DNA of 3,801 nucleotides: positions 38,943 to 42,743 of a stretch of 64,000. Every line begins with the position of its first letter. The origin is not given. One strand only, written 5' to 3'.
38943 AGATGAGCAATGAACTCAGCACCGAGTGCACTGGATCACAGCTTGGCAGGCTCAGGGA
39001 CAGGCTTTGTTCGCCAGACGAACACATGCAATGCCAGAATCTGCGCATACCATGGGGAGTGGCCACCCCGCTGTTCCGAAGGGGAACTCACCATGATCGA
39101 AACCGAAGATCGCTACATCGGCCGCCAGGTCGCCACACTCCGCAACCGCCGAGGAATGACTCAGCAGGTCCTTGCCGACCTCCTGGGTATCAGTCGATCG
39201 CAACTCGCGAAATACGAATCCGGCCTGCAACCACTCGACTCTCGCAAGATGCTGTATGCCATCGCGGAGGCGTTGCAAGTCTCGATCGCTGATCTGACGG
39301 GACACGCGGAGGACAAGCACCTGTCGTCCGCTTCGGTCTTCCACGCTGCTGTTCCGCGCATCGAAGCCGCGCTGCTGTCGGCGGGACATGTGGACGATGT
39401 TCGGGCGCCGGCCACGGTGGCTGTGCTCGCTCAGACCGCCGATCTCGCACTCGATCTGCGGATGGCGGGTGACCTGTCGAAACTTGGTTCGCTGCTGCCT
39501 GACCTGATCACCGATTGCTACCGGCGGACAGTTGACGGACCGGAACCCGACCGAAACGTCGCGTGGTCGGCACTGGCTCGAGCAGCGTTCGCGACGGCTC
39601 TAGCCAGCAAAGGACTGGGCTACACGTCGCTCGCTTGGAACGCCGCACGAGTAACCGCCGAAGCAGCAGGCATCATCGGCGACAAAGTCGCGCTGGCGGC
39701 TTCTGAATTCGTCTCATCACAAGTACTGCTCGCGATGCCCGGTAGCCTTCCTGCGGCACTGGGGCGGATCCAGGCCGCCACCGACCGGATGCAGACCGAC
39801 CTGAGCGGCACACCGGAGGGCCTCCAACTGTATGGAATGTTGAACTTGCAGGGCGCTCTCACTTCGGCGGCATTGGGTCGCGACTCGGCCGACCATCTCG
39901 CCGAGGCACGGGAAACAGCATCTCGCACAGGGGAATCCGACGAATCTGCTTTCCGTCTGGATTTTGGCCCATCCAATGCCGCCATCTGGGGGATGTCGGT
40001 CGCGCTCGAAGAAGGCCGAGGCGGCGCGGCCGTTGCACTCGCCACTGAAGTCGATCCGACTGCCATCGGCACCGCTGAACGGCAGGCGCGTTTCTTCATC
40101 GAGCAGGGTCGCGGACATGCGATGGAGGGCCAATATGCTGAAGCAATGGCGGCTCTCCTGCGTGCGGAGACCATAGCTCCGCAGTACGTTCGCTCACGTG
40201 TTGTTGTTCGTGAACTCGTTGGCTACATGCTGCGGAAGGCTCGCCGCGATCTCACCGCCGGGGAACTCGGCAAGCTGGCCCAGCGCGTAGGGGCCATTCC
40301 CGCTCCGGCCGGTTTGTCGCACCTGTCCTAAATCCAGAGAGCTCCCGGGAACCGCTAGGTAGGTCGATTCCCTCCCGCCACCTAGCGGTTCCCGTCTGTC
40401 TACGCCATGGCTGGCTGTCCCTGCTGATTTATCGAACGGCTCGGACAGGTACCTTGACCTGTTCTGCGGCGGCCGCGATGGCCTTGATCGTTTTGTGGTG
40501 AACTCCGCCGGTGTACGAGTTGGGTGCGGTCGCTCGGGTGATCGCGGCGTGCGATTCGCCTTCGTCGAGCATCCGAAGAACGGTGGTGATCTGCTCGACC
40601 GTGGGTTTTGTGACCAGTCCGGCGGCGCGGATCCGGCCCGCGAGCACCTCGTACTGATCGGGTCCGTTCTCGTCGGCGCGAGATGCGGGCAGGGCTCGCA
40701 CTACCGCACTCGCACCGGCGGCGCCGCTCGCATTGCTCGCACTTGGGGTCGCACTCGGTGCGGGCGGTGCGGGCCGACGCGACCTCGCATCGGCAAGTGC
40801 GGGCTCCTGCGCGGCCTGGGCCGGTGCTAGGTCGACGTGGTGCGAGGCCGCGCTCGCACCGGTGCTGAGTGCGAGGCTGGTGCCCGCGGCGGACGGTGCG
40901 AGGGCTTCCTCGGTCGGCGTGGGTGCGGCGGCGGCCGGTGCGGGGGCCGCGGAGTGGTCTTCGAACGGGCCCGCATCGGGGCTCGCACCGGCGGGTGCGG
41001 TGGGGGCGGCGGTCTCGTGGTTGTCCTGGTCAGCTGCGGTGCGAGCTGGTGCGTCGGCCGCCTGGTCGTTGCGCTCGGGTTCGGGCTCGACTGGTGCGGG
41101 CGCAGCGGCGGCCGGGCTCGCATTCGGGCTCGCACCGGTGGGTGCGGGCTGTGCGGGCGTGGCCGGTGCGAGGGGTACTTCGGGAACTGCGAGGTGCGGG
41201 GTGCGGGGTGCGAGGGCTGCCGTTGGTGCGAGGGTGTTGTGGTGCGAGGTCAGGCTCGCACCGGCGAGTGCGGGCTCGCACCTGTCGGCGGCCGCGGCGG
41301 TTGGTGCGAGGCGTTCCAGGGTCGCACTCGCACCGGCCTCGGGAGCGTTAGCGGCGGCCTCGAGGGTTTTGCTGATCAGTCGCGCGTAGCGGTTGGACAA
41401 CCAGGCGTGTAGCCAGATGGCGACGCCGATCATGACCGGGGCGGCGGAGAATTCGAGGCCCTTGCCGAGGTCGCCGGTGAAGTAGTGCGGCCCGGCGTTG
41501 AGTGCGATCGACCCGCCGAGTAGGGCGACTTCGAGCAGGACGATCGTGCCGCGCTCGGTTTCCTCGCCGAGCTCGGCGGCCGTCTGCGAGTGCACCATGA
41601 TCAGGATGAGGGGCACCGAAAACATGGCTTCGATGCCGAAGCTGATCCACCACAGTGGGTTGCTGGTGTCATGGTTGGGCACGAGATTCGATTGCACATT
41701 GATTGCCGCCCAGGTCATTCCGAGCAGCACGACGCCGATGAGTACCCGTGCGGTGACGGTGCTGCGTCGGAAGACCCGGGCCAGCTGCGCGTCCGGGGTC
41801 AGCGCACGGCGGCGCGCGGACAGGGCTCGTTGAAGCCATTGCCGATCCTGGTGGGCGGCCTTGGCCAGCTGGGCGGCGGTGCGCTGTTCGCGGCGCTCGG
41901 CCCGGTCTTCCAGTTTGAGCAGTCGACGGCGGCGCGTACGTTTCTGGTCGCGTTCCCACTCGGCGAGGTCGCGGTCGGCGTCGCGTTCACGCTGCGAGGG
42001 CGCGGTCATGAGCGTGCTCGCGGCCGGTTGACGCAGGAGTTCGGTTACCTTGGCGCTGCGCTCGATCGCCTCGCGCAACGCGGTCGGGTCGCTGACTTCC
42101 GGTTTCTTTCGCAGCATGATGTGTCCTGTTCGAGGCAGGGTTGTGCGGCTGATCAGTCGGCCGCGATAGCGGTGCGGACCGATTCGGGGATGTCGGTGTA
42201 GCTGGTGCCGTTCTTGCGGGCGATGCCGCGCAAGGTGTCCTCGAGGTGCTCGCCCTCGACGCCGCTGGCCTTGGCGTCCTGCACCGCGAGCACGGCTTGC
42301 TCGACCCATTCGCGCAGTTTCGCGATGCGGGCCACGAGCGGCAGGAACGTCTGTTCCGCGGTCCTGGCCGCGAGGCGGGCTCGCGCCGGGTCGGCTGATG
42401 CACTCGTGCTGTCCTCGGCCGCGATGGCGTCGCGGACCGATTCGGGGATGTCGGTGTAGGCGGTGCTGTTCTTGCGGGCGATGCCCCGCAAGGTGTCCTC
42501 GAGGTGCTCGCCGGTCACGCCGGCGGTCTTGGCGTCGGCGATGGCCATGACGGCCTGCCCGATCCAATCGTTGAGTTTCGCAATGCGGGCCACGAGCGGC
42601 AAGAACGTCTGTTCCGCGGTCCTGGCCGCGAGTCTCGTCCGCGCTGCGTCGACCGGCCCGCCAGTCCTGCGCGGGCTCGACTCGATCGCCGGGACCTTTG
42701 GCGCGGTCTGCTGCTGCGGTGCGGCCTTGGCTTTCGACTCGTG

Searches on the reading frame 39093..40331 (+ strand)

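Call 22: search_protein_families(library=pfam, max_evalue=0.001, proteins=[window:39093-40331:+])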
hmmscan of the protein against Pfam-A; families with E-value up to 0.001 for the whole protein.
window:39093-40331:+ (412 aa): 4 families
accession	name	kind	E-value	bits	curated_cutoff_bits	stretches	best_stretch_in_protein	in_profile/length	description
PF13560.12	HTH_31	-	9e-13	48.8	27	1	10-67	3-60/64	Helix-turn-helix domain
PF01381.28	HTH_3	-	2.6e-12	47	23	1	15-68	3-55/55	Helix-turn-helix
PF12844.13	HTH_19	-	4.3e-08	33.4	30.2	1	12-65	3-55/64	Helix-turn-helix domain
PF13443.12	HTH_26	-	1.2e-05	25.9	22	1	17-71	6-60/63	Cro/C1-type HTH DNA-binding domain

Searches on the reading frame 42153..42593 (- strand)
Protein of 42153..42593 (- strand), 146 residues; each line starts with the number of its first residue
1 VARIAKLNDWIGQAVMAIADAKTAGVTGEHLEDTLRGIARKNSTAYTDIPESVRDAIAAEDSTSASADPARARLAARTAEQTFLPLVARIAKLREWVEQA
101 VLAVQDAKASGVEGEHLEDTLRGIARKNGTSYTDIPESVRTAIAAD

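Call 22: search_protein_families(library=pfam, max_evalue=0.001, proteins=[window:42153-42593:-])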
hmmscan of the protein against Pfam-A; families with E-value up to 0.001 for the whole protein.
window:42153-42593:- (146 aa): 2 families
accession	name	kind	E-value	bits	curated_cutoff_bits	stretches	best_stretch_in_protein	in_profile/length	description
PF01476.26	LysM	-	6.8e-05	23.2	20.9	0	118-135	6-23/43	LysM domain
PF09312.16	SurA_N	-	0.00071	20.2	30.8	0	102-138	55-93/118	SurA N-terminal domain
